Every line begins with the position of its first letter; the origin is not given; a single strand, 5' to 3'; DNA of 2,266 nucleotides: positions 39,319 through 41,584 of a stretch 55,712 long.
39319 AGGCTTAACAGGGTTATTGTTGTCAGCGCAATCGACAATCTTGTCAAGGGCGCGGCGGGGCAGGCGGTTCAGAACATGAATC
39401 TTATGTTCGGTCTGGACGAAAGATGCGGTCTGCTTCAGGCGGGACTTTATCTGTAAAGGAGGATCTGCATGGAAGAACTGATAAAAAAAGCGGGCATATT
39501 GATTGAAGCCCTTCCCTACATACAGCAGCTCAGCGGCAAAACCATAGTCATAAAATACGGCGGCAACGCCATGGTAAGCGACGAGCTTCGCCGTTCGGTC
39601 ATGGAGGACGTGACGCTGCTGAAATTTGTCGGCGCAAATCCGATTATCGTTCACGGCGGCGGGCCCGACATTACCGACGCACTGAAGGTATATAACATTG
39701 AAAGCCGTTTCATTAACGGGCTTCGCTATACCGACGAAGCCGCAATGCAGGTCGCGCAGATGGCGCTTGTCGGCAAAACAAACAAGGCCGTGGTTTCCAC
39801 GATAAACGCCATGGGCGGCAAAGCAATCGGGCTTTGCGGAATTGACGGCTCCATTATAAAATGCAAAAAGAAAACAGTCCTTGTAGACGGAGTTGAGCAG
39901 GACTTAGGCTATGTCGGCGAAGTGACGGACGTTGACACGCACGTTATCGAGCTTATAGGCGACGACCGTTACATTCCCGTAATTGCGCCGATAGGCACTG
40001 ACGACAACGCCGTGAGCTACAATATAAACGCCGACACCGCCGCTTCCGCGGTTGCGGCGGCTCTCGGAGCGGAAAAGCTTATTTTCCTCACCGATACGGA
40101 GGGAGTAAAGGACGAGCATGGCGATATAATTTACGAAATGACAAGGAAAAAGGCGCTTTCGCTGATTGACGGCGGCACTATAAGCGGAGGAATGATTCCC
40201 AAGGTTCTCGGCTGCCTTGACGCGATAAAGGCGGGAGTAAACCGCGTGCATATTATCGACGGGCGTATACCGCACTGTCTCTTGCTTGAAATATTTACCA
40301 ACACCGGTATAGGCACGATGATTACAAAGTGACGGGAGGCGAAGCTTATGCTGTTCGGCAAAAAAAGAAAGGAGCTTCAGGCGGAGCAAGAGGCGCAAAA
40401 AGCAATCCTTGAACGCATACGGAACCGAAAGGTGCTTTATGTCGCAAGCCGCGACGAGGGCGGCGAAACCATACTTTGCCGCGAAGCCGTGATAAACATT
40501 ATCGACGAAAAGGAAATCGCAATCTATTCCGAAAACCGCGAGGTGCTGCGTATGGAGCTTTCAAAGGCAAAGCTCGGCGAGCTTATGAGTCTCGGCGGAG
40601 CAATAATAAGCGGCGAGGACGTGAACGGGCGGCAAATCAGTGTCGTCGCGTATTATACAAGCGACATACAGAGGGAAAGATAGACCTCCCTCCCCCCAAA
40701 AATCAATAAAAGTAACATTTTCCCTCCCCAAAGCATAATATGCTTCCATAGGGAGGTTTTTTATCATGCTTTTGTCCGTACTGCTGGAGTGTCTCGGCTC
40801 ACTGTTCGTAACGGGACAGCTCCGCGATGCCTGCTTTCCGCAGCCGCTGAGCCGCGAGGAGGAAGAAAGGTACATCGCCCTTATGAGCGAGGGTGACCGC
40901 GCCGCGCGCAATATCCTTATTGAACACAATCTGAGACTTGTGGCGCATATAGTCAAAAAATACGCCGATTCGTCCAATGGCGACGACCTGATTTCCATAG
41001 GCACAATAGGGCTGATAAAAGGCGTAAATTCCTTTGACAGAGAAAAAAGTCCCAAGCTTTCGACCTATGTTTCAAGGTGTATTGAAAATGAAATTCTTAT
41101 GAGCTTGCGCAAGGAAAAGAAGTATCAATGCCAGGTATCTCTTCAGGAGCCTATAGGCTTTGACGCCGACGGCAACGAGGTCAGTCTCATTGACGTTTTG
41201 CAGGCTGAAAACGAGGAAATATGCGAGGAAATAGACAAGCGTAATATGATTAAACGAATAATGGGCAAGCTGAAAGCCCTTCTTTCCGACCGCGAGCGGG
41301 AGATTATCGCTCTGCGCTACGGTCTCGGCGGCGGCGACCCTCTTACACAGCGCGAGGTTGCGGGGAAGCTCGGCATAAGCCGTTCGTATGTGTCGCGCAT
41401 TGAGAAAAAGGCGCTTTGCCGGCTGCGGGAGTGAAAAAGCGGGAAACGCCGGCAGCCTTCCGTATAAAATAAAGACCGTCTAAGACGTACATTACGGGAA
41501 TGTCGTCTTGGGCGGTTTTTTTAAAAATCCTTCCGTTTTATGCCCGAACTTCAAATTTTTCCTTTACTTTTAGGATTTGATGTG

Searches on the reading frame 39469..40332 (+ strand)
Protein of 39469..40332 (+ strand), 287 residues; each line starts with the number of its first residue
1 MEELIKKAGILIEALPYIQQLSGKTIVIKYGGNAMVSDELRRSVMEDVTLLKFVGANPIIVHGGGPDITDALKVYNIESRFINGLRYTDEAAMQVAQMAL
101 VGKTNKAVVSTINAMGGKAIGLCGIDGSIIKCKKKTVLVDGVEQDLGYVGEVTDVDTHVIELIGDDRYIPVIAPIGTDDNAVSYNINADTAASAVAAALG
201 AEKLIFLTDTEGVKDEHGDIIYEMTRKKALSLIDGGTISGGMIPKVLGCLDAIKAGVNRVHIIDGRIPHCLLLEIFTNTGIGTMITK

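Call 80: search_protein_families(library=pfam, proteins=[window:39469-40332:+], max_evalue=0.001)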
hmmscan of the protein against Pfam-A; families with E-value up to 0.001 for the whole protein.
window:39469-40332:+ (287 aa): 1 family
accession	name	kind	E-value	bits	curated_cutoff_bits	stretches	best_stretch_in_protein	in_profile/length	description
PF00696.33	AA_kinase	-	4.4e-45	154.7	24.9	1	24-264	1-234/234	Amino acid kinase family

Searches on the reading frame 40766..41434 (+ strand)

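Call 80: search_protein_families(library=pfam, proteins=[window:40766-41434:+], max_evalue=0.001)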
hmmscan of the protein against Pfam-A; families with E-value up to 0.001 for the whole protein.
window:40766-41434:+ (222 aa): 4 families
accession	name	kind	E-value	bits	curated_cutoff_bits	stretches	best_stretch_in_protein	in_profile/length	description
PF04545.22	Sigma70_r4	-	1.8e-16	59.8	24.1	1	173-222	5-50/50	Sigma-70, region 4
PF04542.20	Sigma70_r2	-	8.4e-15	54.8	24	1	51-119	1-70/71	Sigma-70 region 2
PF01381.28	HTH_3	-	7.4e-06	26.3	23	1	193-214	10-31/55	Helix-turn-helix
PF13560.12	HTH_31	-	0.0002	22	27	1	193-214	15-36/64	Helix-turn-helix domain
